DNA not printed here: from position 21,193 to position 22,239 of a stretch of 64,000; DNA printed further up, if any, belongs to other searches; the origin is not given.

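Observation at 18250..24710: Compact RNA-end-processing neighbourhood with an uncharacterised four-gene co-directional cluster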

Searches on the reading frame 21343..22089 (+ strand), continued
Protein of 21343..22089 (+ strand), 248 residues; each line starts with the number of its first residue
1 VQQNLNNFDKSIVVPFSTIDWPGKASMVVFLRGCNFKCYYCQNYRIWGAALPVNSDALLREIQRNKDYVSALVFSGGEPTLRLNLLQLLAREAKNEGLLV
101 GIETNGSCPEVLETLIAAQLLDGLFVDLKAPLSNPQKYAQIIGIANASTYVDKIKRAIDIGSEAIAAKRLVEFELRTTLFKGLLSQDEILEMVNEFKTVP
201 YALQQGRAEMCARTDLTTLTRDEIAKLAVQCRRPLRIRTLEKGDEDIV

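Call 59: find_homologous_proteins(query=L010:7550-9931:+, max_evalue=1e-30)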
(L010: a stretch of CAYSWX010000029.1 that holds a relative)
Query L010:7550-9931:+ (794 aa): 2545 proteins with E <= 1e-30 among 8000 candidates; the best 120 are listed.
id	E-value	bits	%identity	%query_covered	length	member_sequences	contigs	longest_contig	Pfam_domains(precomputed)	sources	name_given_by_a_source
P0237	0.0e+0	1811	97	100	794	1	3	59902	PF13597.12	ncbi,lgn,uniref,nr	ncbi:anaerobic ribonucleoside-triphosphate reductase [Methanosarcina mazei]|uniref:Ribonucleoside-tr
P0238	0.0e+0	1809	96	100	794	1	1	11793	PF13597.12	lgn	-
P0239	0.0e+0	1803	96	100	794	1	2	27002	PF13597.12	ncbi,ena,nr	ncbi:MAG TPA: anaerobic ribonucleoside-triphosphate reductase [Methanosarcina sp.]|nr:anaerobic ribo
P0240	0.0e+0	1800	96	100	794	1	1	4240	PF13597.12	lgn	-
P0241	0.0e+0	1800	96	100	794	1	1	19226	PF13597.12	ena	-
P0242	0.0e+0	1789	95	100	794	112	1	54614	PF13597.12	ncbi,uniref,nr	ncbi:anaerobic ribonucleoside-triphosphate reductase [Methanosarcina sp.]|uniref:anaerobic ribonucle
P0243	0.0e+0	1760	94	100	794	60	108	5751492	PF13597.12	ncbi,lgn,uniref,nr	ncbi:TPA: anaerobic ribonucleoside-triphosphate reductase [Methanosarcina acetivorans]|uniref:Anaero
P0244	0.0e+0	1742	92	100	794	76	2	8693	PF13597.12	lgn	-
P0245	0.0e+0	1736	92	100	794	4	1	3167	PF13597.12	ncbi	-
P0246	0.0e+0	1711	91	100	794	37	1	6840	PF13597.12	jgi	jgi:ribonucleoside-triphosphate reductase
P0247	0.0e+0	1706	90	100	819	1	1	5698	PF13597.12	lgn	-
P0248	0.0e+0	1696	90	100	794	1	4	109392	PF13597.12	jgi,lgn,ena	jgi:anaerobic ribonucleoside-triphosphate reductase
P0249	0.0e+0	1696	90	100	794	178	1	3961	PF13597.12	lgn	-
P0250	0.0e+0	1689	89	100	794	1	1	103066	PF13597.12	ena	-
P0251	0.0e+0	1687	90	100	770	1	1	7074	PF13597.12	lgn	-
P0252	0.0e+0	1685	90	100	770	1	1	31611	PF13597.12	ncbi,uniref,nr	ncbi:anaerobic ribonucleoside-triphosphate reductase [Methanosarcina sp. Z-7115]|uniref:Anaerobic ri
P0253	0.0e+0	1682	93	96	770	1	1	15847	PF13597.12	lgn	-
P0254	0.0e+0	1681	90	100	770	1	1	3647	PF13597.12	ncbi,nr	ncbi:MAG TPA: anaerobic ribonucleoside-triphosphate reductase [Methanosarcina barkeri]|nr:anaerobic 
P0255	0.0e+0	1681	89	100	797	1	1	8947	PF13597.12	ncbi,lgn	ncbi:MAG: anaerobic ribonucleoside-triphosphate reductase [Methanosarcina sp.]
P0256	0.0e+0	1681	93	96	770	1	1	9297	PF13597.12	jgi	jgi:ribonucleoside-triphosphate reductase (formate)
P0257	0.0e+0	1679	90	100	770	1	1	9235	PF13597.12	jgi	jgi:ribonucleoside-triphosphate reductase (formate)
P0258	0.0e+0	1674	90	100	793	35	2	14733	PF13597.12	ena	-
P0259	0.0e+0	1648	90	96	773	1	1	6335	PF13597.12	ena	-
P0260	0.0e+0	1644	93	93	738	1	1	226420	PF13597.12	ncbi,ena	-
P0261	0.0e+0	1641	89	96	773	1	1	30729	PF13597.12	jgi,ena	-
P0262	0.0e+0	1637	87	100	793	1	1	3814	PF13597.12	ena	-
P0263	0.0e+0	1634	89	96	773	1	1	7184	PF13597.12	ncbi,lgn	-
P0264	0.0e+0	1631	88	97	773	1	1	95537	PF13597.12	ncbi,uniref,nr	ncbi:anaerobic ribonucleoside-triphosphate reductase [Methanosarcina sp. KYL-1]|uniref:anaerobic rib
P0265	0.0e+0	1620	86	100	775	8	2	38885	PF13597.12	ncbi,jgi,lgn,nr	ncbi:TPA: anaerobic ribonucleoside-triphosphate reductase [Methanosarcinaceae archaeon]|nr:anaerobic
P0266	0.0e+0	1595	87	57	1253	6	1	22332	PF14528.12,PF14890.12,PF13597.12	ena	-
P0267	0.0e+0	1575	81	79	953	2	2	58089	PF14890.12,PF13597.12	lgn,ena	-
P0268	0.0e+0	1574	83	99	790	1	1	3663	PF13597.12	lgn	-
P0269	0.0e+0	1563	83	98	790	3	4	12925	PF13597.12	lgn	-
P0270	0.0e+0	1561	85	95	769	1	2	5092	PF13597.12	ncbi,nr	ncbi:MAG: anaerobic ribonucleoside-triphosphate reductase [Methanosarcinaceae archaeon]|nr:anaerobic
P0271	0.0e+0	1445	82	93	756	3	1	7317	PF13597.12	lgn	-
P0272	0.0e+0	1441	83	52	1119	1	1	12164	PF14528.12,PF14890.12,PF13597.12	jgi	jgi:anaerobic ribonucleoside-triphosphate reductase/intein/homing endonuclease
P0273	0.0e+0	1416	76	53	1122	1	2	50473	PF03477.22,PF14528.12,PF14890.12,PF13597.12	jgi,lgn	jgi:anaerobic ribonucleoside-triphosphate reductase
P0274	0.0e+0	1407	77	97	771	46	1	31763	PF13597.12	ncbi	-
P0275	0.0e+0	1391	77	95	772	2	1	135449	PF13597.12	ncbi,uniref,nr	ncbi:hypothetical protein MsAg5_08620 [Methanosarcinaceae archaeon Ag5]|uniref:Uncharacterized prote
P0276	0.0e+0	1379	77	95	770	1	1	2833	PF13597.12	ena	-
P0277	0.0e+0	1379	76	96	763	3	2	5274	PF13597.12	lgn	-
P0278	0.0e+0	1371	76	96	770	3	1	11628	PF13597.12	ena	-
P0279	0.0e+0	1370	75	96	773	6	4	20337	PF13597.12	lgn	-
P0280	0.0e+0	1345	78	72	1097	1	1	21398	PF14890.12,PF13597.12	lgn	-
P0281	0.0e+0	1339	76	93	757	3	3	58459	PF13597.12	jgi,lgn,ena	-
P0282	0.0e+0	1333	75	92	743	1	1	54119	PF13597.12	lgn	-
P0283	0.0e+0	1326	73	95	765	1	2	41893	PF13597.12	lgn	-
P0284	0.0e+0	1324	72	62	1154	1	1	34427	PF14528.12,PF14890.12,PF13597.12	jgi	jgi:anaerobic ribonucleoside-triphosphate reductase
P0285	0.0e+0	1323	73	95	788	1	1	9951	PF13597.12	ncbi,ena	-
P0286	0.0e+0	1323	76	92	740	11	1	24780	PF13597.12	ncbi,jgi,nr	ncbi:MAG: anaerobic ribonucleoside-triphosphate reductase [Clostridia bacterium]|jgi:ribonucleoside-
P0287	0.0e+0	1323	72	95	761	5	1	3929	PF13597.12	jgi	jgi:ribonucleoside-triphosphate reductase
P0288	0.0e+0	1320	73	95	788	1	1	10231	PF13597.12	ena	-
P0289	0.0e+0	1319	71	98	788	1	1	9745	PF13597.12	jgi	jgi:anaerobic ribonucleoside-triphosphate reductase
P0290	0.0e+0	1317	76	51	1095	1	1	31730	PF14528.12,PF14890.12,PF13597.12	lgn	-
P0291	0.0e+0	1316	72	95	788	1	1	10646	PF13597.12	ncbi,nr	ncbi:MAG: anaerobic ribonucleoside-triphosphate reductase [Methanosarcinaceae archaeon]|nr:anaerobic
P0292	0.0e+0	1315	73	96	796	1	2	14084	PF13597.12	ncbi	-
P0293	0.0e+0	1315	73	96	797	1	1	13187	PF13597.12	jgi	jgi:anaerobic ribonucleoside-triphosphate reductase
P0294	0.0e+0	1313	77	60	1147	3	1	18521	PF14528.12,PF14890.12,PF13597.12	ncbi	-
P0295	0.0e+0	1312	72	96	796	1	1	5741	PF13597.12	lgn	-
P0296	0.0e+0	1310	75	92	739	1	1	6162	PF13597.12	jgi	jgi:ribonucleoside-triphosphate reductase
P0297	0.0e+0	1310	71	97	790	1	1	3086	PF13597.12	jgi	jgi:ribonucleoside-triphosphate reductase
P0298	0.0e+0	1309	74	93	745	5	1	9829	PF13597.12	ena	-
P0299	0.0e+0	1308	71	97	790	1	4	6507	PF13597.12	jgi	jgi:ribonucleoside-triphosphate reductase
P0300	0.0e+0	1308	71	97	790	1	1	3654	PF13597.12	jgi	jgi:ribonucleoside-triphosphate reductase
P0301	0.0e+0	1307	74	60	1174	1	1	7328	PF14528.12,PF14890.12,PF13597.12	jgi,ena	-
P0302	0.0e+0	1307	73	95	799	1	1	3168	PF13597.12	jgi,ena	-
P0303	0.0e+0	1307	73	95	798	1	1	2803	PF13597.12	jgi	-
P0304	0.0e+0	1307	71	97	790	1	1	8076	PF13597.12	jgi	jgi:ribonucleoside-triphosphate reductase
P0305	0.0e+0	1305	73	96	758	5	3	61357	PF13597.12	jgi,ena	-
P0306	0.0e+0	1305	72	96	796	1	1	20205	PF13597.12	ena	-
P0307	0.0e+0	1305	72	96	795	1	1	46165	PF13597.12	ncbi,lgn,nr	ncbi:MAG: anaerobic ribonucleoside-triphosphate reductase [Candidatus Methanoperedens sp.]|nr:anaero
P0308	0.0e+0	1304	74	93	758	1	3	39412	PF13597.12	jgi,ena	jgi:ribonucleoside-triphosphate reductase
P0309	0.0e+0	1302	72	95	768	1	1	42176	PF13597.12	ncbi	-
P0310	0.0e+0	1302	72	95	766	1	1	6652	PF13597.12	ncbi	-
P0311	0.0e+0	1301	71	96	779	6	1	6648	PF13597.12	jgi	jgi:anaerobic ribonucleoside-triphosphate reductase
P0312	0.0e+0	1301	73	95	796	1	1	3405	PF13597.12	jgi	-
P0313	0.0e+0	1301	70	97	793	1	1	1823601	PF13597.12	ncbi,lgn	-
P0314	0.0e+0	1301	69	99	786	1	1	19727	PF13597.12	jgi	-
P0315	0.0e+0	1299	71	97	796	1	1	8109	PF13597.12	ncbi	-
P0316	0.0e+0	1299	69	98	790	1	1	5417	PF13597.12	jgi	jgi:ribonucleoside-triphosphate reductase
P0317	0.0e+0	1299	70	97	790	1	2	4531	PF13597.12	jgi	jgi:ribonucleoside-triphosphate reductase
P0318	0.0e+0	1299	74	92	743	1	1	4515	PF13597.12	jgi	-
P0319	0.0e+0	1298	69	98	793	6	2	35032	PF13597.12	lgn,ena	-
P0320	0.0e+0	1298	69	98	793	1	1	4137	PF13597.12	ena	-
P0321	0.0e+0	1298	70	97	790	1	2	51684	PF13597.12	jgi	jgi:ribonucleoside-triphosphate reductase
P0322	0.0e+0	1298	71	95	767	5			PF13597.12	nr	nr:anaerobic ribonucleoside-triphosphate reductase [Methanosalsum natronophilum]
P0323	0.0e+0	1297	72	95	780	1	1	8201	PF13597.12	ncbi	-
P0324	0.0e+0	1297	71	97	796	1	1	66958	PF13597.12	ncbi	-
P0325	0.0e+0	1297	71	96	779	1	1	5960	PF13597.12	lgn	-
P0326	0.0e+0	1297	75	91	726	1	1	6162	PF13597.12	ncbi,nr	ncbi:MAG: anaerobic ribonucleoside-triphosphate reductase [Clostridia bacterium]|nr:anaerobic ribonu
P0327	0.0e+0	1297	69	98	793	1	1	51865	PF13597.12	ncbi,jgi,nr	ncbi:MAG: anaerobic ribonucleoside-triphosphate reductase [Methanohalophilus sp. DAL1]|nr:MAG: anaer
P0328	0.0e+0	1297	75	60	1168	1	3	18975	PF14528.12,PF14890.12,PF13597.12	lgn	-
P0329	0.0e+0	1297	70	96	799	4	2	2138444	PF13597.12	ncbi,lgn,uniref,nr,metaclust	ncbi:anaerobic ribonucleoside-triphosphate reductase [Methanosalsum zhilinae DSM 4017]|uniref:Anaero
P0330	0.0e+0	1296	72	96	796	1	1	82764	PF13597.12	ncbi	-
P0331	0.0e+0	1295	72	95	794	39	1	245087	PF13597.12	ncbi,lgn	-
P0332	0.0e+0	1295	70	97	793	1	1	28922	PF13597.12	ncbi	-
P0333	0.0e+0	1295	70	97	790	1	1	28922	PF13597.12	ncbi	ncbi:anaerobic ribonucleoside-triphosphate reductase [Methanohalophilus sp.]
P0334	0.0e+0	1295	69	98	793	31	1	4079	PF13597.12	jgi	-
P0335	0.0e+0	1295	72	95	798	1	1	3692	PF13597.12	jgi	jgi:anaerobic ribonucleoside-triphosphate reductase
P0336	0.0e+0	1295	70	96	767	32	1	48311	PF13597.12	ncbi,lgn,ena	-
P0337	0.0e+0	1295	72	95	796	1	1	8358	PF13597.12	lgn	-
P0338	0.0e+0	1295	72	95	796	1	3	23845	PF13597.12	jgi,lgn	jgi:ribonucleoside-triphosphate reductase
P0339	0.0e+0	1294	72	95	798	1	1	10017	PF13597.12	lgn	-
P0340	0.0e+0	1294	72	95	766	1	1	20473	PF13597.12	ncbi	-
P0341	0.0e+0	1292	72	95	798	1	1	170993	PF13597.12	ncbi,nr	ncbi:Anaerobic ribonucleoside-triphosphate reductase [uncultured archaeon]|nr:Anaerobic ribonucleosi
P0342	0.0e+0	1292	72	95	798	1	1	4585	PF13597.12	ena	-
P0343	0.0e+0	1291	70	98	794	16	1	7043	PF13597.12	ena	-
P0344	0.0e+0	1289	72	95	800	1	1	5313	PF13597.12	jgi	jgi:anaerobic ribonucleoside-triphosphate reductase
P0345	0.0e+0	1289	72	95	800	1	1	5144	PF13597.12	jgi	jgi:anaerobic ribonucleoside-triphosphate reductase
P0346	0.0e+0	1288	71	95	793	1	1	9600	PF13597.12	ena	-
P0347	0.0e+0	1287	71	95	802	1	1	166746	PF13597.12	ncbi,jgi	-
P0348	0.0e+0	1287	73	75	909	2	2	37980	PF14890.12,PF13597.12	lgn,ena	-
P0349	0.0e+0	1287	71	95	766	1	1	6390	PF13597.12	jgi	-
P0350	0.0e+0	1286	82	82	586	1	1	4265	PF13597.12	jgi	-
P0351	0.0e+0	1285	72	94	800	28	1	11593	PF13597.12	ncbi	-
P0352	0.0e+0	1285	71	95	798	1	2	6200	PF13597.12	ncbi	-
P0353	0.0e+0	1285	72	95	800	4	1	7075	PF13597.12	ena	-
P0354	0.0e+0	1284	70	96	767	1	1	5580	PF13597.12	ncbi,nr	ncbi:MAG: anaerobic ribonucleoside-triphosphate reductase [Methanosarcinaceae archaeon]|nr:anaerobic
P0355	0.0e+0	1284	71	95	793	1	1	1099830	PF13597.12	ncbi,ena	-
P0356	0.0e+0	1284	71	95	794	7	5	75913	PF13597.12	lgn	-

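Call 60: find_encoding_contigs(protein=P0307, flank=6000, max_places=1)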
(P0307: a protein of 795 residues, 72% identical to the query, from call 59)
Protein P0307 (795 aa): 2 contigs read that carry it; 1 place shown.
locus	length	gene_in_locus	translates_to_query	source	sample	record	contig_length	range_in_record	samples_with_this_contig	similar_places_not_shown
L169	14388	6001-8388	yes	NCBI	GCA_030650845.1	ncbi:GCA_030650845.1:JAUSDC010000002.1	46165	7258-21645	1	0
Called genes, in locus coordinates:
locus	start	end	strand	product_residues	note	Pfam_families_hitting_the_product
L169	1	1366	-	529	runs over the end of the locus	PF01645:Glu_synthase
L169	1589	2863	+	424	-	PF02812:ELFV_dehydrog_N, PF00208:ELFV_dehydrog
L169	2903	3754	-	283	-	PF03205:MobB, PF02391:MoaE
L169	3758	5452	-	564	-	PF03485:Arg_tRNA_synt_N, PF00750:tRNA-synt_1d, PF01921:tRNA-synt_1f (faint), PF05746:DALR_1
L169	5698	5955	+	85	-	PF00462:Glutaredoxin (weak)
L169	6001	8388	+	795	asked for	PF13597:NRDD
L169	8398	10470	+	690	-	-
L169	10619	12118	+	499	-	PF04326:SLFN_AlbA_2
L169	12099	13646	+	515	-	-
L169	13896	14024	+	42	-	-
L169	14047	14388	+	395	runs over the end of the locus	PF07693:KAP_NTPase (faint), PF13401:AAA_22 (faint)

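Call 61: find_encoding_contigs(protein=P0341, flank=6000, max_places=1)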
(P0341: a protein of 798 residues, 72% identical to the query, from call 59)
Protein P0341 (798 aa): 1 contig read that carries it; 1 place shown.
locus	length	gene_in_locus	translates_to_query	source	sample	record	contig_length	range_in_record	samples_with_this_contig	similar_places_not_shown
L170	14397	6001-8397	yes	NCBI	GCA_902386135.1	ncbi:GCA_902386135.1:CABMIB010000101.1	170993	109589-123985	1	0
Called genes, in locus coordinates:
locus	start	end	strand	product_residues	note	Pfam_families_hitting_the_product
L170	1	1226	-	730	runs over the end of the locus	PF02359:CDC48_N, PF02933:CDC48_2, PF05496:RuvB_N, PF13191:AAA_16 (weak), PF00004:AAA, PF17862:AAA_lid_3, PF00004:AAA, PF17862:AAA_lid_3, +26 more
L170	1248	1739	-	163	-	PF00011:HSP20, PF17886:ArsA_HSP20 (weak)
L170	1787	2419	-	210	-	PF25213:HVO_A0261_N (faint), PF01022:HTH_5, PF12840:HTH_20, PF21476:PF0610-like_N (faint), PF01978:TrmB (faint), PF24270:HTH_Cmi2_C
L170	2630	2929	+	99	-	PF02416:TatA_B_E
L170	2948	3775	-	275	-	PF03205:MobB, PF02391:MoaE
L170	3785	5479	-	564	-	PF03485:Arg_tRNA_synt_N, PF00750:tRNA-synt_1d, PF01921:tRNA-synt_1f (faint), PF05746:DALR_1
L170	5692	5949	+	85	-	PF00462:Glutaredoxin (weak)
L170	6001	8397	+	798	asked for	PF13597:NRDD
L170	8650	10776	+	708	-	PF01935:DUF87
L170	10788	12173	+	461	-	PF09376:NurA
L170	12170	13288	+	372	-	PF01555:N6_N4_Mtase (weak)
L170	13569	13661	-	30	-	-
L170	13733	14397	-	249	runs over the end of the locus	-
